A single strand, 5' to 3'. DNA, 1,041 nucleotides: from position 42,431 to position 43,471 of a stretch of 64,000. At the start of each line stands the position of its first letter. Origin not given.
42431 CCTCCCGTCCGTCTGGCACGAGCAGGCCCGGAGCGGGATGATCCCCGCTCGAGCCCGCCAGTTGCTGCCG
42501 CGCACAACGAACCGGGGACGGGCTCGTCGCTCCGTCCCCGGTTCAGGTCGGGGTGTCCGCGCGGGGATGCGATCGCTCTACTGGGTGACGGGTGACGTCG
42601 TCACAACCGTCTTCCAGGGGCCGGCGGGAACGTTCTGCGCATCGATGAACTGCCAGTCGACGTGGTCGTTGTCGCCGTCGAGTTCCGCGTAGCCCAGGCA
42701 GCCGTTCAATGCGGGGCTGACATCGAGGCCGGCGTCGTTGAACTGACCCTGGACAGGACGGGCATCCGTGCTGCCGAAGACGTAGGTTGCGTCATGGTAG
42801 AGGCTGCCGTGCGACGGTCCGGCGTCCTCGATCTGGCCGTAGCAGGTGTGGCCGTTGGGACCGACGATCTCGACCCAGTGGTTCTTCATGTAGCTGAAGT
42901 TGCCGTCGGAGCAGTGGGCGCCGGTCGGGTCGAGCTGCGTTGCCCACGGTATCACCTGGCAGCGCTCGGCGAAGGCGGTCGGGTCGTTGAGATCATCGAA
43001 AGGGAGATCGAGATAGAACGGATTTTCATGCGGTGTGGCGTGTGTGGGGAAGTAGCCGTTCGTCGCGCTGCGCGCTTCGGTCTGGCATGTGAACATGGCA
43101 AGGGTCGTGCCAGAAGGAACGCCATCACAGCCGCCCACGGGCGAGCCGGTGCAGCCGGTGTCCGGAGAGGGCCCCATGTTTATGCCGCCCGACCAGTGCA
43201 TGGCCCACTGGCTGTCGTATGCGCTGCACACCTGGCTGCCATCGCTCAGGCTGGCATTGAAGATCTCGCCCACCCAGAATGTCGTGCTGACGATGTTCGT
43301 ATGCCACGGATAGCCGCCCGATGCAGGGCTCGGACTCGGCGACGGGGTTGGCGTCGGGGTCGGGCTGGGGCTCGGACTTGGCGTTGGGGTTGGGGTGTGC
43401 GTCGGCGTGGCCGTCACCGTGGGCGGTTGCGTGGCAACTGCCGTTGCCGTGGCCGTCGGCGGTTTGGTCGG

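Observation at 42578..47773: Pair of large secreted proteins built from a repeated about 160-aa module (four copies) of unassigned family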

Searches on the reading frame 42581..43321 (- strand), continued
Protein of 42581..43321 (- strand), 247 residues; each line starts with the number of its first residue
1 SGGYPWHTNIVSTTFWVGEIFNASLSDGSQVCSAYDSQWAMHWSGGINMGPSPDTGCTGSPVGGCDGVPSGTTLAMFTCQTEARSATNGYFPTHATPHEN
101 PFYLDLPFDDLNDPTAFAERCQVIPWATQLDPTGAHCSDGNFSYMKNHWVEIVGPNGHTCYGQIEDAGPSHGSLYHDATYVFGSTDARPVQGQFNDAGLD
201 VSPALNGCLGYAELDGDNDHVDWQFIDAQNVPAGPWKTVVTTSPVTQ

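Call 63: find_related_loci(query=A2, collection=genome_contigs, flank=5000)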
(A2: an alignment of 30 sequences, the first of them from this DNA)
Query A2 (247 aa) in genome_contigs; peptide patterns used: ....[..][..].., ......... (x = any residue, [..] = any of these).
332 stretches matched a pattern; 312 encode a relative of the query (tblastn E <= 1e-3); the best 80 are kept; 78 distinct loci.
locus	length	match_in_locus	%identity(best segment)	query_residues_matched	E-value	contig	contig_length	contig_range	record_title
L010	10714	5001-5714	70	4-246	5e-116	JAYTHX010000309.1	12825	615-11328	MAG: Polyangiaceae bacterium isolate GFS_2591 GFS_2591_308, whole genome shotgun sequence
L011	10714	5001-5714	69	4-246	1e-115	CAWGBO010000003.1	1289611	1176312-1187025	MAG: uncultured Actinomycetes bacterium isolate MFD06435.bin.2.68 genome assembly, contig: contig_23394, whole genome sh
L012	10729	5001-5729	68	1-246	2e-115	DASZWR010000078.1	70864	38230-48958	MAG TPA_asm: Gaiellaceae bacterium isolate SMAG_U6162 k141_787175, whole genome shotgun sequence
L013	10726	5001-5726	70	4-245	2e-113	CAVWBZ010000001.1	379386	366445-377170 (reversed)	MAG: uncultured Actinomycetes bacterium isolate MFD05502.bin.1.200 genome assembly, contig: contig_1008, whole genome sh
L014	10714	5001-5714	69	4-246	7e-113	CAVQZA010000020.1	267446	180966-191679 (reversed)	MAG: uncultured Actinomycetes bacterium isolate MFD06714.bin.1.192 genome assembly, contig: contig_90234, whole genome s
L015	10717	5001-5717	67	3-246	7e-113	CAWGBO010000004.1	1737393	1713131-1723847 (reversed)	MAG: uncultured Actinomycetes bacterium isolate MFD06435.bin.2.68 genome assembly, contig: contig_23395, whole genome sh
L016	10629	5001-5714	70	4-246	7e-112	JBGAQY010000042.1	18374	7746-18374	MAG: Acidimicrobiales bacterium isolate MAG_AAO_H10.38 AAOH10-38_opera_contig_8882, whole genome shotgun sequence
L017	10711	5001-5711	65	5-245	2e-110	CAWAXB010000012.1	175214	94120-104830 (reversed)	MAG: uncultured Actinomycetes bacterium isolate MFD08416.bin.2.66 genome assembly, contig: contig_23209, whole genome sh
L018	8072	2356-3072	68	4-247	2e-110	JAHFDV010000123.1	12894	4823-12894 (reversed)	MAG: Myxococcales bacterium isolate nzgw253 NODE_7351_length_12895_cov_2.547284, whole genome shotgun sequence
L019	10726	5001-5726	67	4-246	3e-110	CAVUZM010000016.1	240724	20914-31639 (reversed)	MAG: uncultured Actinomycetes bacterium isolate MFD04428.bin.2.117 genome assembly, contig: contig_34920, whole genome s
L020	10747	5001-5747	66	1-247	7e-110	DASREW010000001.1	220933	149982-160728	MAG TPA_asm: Gaiellaceae bacterium isolate SMAG_U10016 k141_332174, whole genome shotgun sequence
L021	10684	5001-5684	72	7-236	2e-108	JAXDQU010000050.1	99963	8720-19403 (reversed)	MAG: Thermoplasmata archaeon isolate BP_742 scaffold_79547, whole genome shotgun sequence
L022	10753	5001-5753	68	4-246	7e-108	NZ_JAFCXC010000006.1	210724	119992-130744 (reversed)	Arthrobacter sp. TWP1-1 NODE_6_length_210724_cov_97.590752, whole genome shotgun sequence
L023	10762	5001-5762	67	1-246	1e-107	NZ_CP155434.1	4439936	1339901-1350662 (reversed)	Arthrobacter sp. NyZ413 chromosome, complete genome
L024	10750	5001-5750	69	2-247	5e-107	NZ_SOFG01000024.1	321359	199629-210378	Cryobacterium algoricola strain MDB2-B scaffold9, whole genome shotgun sequence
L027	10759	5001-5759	66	2-246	7e-107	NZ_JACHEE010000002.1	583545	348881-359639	Arthrobacter sp. AZCC_0090 Ga0417320_02, whole genome shotgun sequence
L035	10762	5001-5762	66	1-246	2e-105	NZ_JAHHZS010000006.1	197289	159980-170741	Arthrobacter bambusae strain DP-A9 6, whole genome shotgun sequence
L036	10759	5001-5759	65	1-245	1e-105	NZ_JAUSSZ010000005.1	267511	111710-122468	Arthrobacter bambusae strain DS999 Ga0466913_05, whole genome shotgun sequence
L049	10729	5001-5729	65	1-246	1e-103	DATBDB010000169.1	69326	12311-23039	MAG TPA_asm: Gaiellaceae bacterium isolate SMAG_U5800 k141_1890026, whole genome shotgun sequence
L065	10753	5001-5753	64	4-246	4e-99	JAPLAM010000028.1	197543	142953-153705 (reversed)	MAG: Arthrobacter sp. isolate LacPavin_0419_WC70S_MAG_67_16 LacPavin_0419_WC70S_scaffold_198979, whole genome shotgun se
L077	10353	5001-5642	60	4-246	3e-91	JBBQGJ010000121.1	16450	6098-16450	MAG: Mycobacteriales bacterium isolate Co_metawrap_967 Cmw_967_k141_14653655_length_16450_cov_11.9946, whole genome shot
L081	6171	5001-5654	57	2-247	3e-89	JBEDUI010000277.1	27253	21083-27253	MAG: Mycobacteriales bacterium isolate Bin.008.pasture_P4 k127_867471, whole genome shotgun sequence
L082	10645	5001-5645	57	4-246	7e-88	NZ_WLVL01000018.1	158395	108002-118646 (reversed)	Arsenicicoccus cauae strain MKL-02 contig_18, whole genome shotgun sequence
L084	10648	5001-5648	58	2-246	3e-87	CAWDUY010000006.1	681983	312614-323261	MAG: uncultured Actinomycetota bacterium isolate MFD05442.bin.1.359 genome assembly, contig: contig_17494, whole genome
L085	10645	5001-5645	55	4-246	7e-86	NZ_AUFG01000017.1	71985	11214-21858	Arsenicicoccus bolidensis DSM 15745 K313DRAFT_scaffold00017.17_C, whole genome shotgun sequence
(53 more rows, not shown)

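Call 65: search_protein_families(library=pfam, proteins=[L036:5924-7303:-, L077:809-2554:+, L035:9212-10375:+, L084:3730-4893:+, L065:2672-3985:+, L077:2675-3682:+, L027:1597-4275:-, L049:1682-3904:+], max_evalue=0.0001)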
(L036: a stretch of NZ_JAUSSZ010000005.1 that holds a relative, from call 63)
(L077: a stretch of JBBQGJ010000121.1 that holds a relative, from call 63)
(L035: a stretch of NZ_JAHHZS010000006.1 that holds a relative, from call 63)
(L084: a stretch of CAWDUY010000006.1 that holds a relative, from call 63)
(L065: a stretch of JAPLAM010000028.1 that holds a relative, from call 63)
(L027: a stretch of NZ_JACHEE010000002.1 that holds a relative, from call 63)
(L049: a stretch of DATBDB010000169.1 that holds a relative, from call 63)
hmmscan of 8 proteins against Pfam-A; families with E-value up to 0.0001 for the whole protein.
L036:5924-7303:- (459 aa): 3 families
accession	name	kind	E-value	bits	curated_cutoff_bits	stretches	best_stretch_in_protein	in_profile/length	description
PF13641.12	Glyco_tranf_2_3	-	6.7e-20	72.5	27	1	72-303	2-229/230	Glycosyltransferase like family 2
PF00535.33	Glycos_transf_2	-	1.7e-18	67.5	23.3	1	76-247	2-166/168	Glycosyl transferase family 2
PF13632.12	Glyco_trans_2_3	-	5.1e-18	66.1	27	1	154-348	2-191/198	Glycosyl transferase family group 2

L077:809-2554:+ (581 aa): 1 family
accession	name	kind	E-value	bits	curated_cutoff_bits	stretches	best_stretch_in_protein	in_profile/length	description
PF01522.26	Polysacc_deac_1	-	8e-12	45.6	23.1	1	85-201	6-120/124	Polysaccharide deacetylase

L035:9212-10375:+ (387 aa): 1 family
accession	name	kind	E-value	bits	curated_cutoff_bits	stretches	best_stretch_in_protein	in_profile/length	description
PF00704.34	Glyco_hydro_18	-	2.6e-05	24.5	29.6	1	94-272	22-199/317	Glycosyl hydrolases family 18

L084:3730-4893:+ (387 aa): 1 family
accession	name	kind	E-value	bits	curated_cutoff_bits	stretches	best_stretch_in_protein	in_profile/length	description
PF00704.34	Glyco_hydro_18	-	1.2e-27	97.9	29.6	1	132-376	59-315/317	Glycosyl hydrolases family 18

L065:2672-3985:+ (437 aa): 3 families
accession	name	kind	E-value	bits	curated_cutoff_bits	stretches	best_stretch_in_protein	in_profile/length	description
PF03721.20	UDPG_MGDP_dh_N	-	2e-52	177.9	27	1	1-174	1-180/187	UDP-glucose/GDP-mannose dehydrogenase family, NAD binding domain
PF00984.24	UDPG_MGDP_dh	-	2.1e-31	108.3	25.4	1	203-295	2-92/94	UDP-glucose/GDP-mannose dehydrogenase family, central domain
PF03720.21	UDPG_MGDP_dh_C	-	3.1e-27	95.4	30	1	320-421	1-103/103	UDP-glucose/GDP-mannose dehydrogenase family, UDP binding domain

L077:2675-3682:+ (335 aa): 7 families
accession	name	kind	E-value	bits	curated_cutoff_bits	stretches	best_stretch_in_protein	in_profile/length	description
PF01370.27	Epimerase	-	6.7e-55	186.5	20.9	1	5-244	3-240/240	NAD dependent epimerase/dehydratase family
PF16363.11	GDP_Man_Dehyd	-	1.1e-52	180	27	1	5-311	2-330/332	GDP-mannose 4,6 dehydratase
PF01073.25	3Beta_HSD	-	2e-17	63.6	22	1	4-160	1-157/280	3-beta hydroxysteroid dehydrogenase/isomerase family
PF02719.21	Polysacc_synt_2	-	5.1e-15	55.8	20.2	1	5-111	3-119/293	Polysaccharide biosynthesis protein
PF07993.18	NAD_binding_4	-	2.7e-12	46.9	20.1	1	58-187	77-215/258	Male sterility protein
PF13460.12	NAD_binding_10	-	4.5e-09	36.9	27.2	1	7-176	1-143/184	NAD(P)H-binding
PF04321.23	RmlD_sub_bind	-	6.7e-07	29.1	27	1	1-266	1-235/287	RmlD substrate binding domain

L027:1597-4275:- (892 aa): 3 families
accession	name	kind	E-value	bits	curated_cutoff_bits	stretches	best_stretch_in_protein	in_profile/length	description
PF00196.25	GerE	-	4.8e-14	52.2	23.5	1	829-880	2-53/57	Bacterial regulatory proteins, luxR family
PF13191.12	AAA_16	-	3.5e-09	37.8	32.6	1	14-138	4-158/167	AAA ATPase domain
PF08281.18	Sigma70_r4_2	-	3.5e-07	30.2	25.7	1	829-871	10-53/54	Sigma-70, region 4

L049:1682-3904:+ (740 aa): 4 families
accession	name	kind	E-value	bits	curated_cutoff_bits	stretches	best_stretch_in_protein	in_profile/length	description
PF17957.7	Big_7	-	2.3e-25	89.4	24.1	3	50-124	2-70/70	Bacterial Ig domain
PF19077.6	Big_13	-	5.1e-09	37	27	0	397-426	69-98/102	Bacterial Ig-like domain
PF01522.26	Polysacc_deac_1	-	2e-05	24.9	23.1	1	495-567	7-67/124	Polysaccharide deacetylase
PF13750.12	Big_3_3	-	8.9e-05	22.6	27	0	294-339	4-50/157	Bacterial Ig-like domain (group 3)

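Call 75: search_solved_structures(query=L036:5924-7303:-, max_evalue=0.001)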
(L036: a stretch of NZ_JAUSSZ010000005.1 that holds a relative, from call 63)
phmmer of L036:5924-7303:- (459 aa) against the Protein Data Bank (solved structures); distinct sequences matched with E-value up to 0.001: 4.
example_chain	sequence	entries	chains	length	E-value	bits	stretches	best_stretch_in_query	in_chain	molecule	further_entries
7sp7_A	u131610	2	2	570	0.00027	23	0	123-310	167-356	Hyaluronan synthase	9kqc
8snc_A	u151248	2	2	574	0.00027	23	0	123-310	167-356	Hyaluronan synthase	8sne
7sp6_A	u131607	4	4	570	0.00048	22.2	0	123-307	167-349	Hyaluronan synthase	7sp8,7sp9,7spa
8snd_A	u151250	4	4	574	0.00049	22.2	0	123-307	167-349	Hyaluronan synthase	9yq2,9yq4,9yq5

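Call 76: search_protein_families(library=ncbifam, proteins=[L036:5924-7303:-, L077:809-2554:+, L035:9212-10375:+, L084:3730-4893:+, L085:9563-10453:-, L081:1760-3064:+], max_evalue=0.00001)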
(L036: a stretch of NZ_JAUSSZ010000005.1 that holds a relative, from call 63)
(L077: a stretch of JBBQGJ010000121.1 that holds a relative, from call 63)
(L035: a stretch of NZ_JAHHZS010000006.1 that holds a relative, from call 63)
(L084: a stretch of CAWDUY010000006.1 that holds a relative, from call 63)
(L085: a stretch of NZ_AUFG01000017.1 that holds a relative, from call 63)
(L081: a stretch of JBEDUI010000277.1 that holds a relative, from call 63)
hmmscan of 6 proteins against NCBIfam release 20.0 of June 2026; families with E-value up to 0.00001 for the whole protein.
L036:5924-7303:- (459 aa): 7 families
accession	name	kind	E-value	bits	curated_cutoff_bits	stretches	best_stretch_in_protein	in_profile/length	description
TIGR03937.1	PgaC_IcaA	equivalog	9.2e-20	71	422.3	1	71-439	44-406/407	poly-beta-1,6-N-acetyl-D-glucosamine synthase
TIGR03965.1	mycofact_glyco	equivalog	9.1e-14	51.2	280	1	67-329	69-324/467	mycofactocin biosynthesis glycosyltransferase MftF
NF058614.1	PPMAGASynPpgS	equivalog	1.4e-08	34.5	370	1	74-161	2-87/226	polyprenyl-phospho-N-acetylgalactosaminyl synthase PpgS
TIGR04182.1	glyco_TIGR04182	equivalog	9.4e-08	31.8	325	1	73-266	1-176/293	S-layer glycoprotein N-glycosyltransferase AglJ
NF041865.1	EpsU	equivalog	1e-07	31.3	700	1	67-177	33-149/394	exopolysaccharide biosynthesis GT2 family glycosyltransferase EpsU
TIGR04283.1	glyco_like_mftF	equivalog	2.5e-07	30.5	182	1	75-210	2-131/221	TIGR04283 family arsenosugar biosynthesis glycosyltransferase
NF053846.1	glyco_with_XrtP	equivalog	2.5e-06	26.4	520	1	74-310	43-303/440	XrtP-associated glycosyltransferase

L077:809-2554:+ (581 aa): 1 family
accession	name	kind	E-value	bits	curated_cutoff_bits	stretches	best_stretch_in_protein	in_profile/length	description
NF050820.1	PolSacchBiosHfsH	equivalog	5.7e-14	52.4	400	1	85-190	33-144/249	oligosaccharide deacetylase HfsH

L035:9212-10375:+ (387 aa): 0 families

L084:3730-4893:+ (387 aa): 1 family
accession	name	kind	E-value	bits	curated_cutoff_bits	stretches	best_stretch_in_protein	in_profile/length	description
NF052619.1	ChiD_Serratia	equivalog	7.8e-06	25.1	750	0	149-262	110-227/416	chitinase ChiD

L085:9563-10453:- (296 aa): 1 family
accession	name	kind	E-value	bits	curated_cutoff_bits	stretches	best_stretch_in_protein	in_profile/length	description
TIGR03937.1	PgaC_IcaA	equivalog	4.4e-07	29.2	422.3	1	4-286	132-406/407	poly-beta-1,6-N-acetyl-D-glucosamine synthase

L081:1760-3064:+ (434 aa): 5 families
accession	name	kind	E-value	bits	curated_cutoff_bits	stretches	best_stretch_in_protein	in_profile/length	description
TIGR03937.1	PgaC_IcaA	equivalog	2.4e-20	72.9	422.3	1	45-421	35-405/407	poly-beta-1,6-N-acetyl-D-glucosamine synthase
NF058614.1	PPMAGASynPpgS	equivalog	4.1e-08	32.9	370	1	58-147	3-90/226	polyprenyl-phospho-N-acetylgalactosaminyl synthase PpgS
NF041865.1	EpsU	equivalog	1e-06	28.1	700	1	48-160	32-150/394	exopolysaccharide biosynthesis GT2 family glycosyltransferase EpsU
TIGR04283.1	glyco_like_mftF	equivalog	1.9e-06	27.6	182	1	58-165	2-105/221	TIGR04283 family arsenosugar biosynthesis glycosyltransferase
NF053846.1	glyco_with_XrtP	equivalog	3.6e-06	25.9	520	0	60-328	46-345/440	XrtP-associated glycosyltransferase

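Call 78: search_solved_structures(query=A2, max_evalue=10, show_alignments=3)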
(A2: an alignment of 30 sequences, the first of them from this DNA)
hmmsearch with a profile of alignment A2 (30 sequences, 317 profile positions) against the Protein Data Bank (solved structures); distinct sequences matched with E-value up to 10: 3.
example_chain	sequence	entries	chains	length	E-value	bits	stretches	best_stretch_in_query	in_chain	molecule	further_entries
1z7p_A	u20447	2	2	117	1.4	11.4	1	85-144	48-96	glutaredoxin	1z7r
7v1n_K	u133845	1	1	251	2.2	10.8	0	126-164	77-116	Isoform Beta of Tissue factor pathway inhibitor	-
4bd9_B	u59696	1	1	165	8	8.9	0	124-150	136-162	CARBOXYPEPTIDASE INHIBITOR SMCI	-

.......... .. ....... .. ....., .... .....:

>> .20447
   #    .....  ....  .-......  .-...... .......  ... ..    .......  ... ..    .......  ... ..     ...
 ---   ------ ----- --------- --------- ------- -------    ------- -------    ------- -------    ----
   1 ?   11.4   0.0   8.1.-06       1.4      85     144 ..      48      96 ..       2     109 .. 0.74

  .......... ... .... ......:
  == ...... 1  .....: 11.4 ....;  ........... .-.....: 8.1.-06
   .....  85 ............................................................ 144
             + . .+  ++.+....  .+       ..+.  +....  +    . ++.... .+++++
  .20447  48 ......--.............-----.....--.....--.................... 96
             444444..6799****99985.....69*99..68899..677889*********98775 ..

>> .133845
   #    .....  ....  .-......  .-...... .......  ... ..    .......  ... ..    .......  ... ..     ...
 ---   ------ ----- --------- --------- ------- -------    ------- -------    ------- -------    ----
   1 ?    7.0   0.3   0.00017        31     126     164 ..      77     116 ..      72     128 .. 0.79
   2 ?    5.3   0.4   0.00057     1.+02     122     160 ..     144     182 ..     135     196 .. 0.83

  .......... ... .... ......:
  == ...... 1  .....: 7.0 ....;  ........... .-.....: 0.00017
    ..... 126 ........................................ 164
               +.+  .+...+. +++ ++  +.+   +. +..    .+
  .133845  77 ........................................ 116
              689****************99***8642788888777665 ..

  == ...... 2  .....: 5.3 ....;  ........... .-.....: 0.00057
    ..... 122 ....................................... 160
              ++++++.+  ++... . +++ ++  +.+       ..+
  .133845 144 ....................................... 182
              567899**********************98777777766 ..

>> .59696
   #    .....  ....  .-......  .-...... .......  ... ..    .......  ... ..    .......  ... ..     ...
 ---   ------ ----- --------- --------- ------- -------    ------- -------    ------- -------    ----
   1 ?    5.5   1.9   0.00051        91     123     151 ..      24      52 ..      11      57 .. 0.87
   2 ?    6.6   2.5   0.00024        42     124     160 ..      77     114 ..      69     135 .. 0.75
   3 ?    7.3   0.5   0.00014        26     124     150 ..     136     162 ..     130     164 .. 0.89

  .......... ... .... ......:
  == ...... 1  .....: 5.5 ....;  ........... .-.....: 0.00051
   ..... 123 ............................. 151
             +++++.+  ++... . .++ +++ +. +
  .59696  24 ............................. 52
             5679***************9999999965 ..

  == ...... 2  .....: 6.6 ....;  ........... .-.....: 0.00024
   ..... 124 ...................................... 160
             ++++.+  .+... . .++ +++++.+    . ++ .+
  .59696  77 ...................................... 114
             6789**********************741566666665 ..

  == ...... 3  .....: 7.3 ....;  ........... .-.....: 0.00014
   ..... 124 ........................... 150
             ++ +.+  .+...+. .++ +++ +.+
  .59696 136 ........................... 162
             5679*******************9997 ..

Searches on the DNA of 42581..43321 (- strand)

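Call 91: search_rna_families(sources=[L010, L011, L012, L013, L014, L015, L016, L017, L018, L019, L020, L021, L049], threshold=gathering)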
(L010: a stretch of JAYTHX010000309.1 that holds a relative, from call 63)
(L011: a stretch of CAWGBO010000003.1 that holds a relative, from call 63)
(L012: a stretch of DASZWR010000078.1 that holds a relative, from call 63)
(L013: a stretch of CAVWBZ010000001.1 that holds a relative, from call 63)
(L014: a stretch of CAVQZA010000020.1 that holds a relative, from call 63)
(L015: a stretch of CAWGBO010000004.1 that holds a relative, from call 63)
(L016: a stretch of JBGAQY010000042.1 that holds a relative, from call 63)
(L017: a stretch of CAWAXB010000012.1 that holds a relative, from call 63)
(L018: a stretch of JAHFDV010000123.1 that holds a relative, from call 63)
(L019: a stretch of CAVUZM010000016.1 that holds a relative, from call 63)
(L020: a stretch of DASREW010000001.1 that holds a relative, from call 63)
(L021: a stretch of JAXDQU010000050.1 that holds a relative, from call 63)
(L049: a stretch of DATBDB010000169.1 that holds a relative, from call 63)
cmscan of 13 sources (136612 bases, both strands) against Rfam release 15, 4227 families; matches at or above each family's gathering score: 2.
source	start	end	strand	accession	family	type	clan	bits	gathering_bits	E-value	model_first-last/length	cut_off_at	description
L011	8246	8337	+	RF01852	tRNA-Sec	Gene; tRNA;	CL00001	70.1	47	5.9e-12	1-91/91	no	Selenocysteine transfer RNA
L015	8209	8300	+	RF01852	tRNA-Sec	Gene; tRNA;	CL00001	70.1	47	5.9e-12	1-91/91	no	Selenocysteine transfer RNA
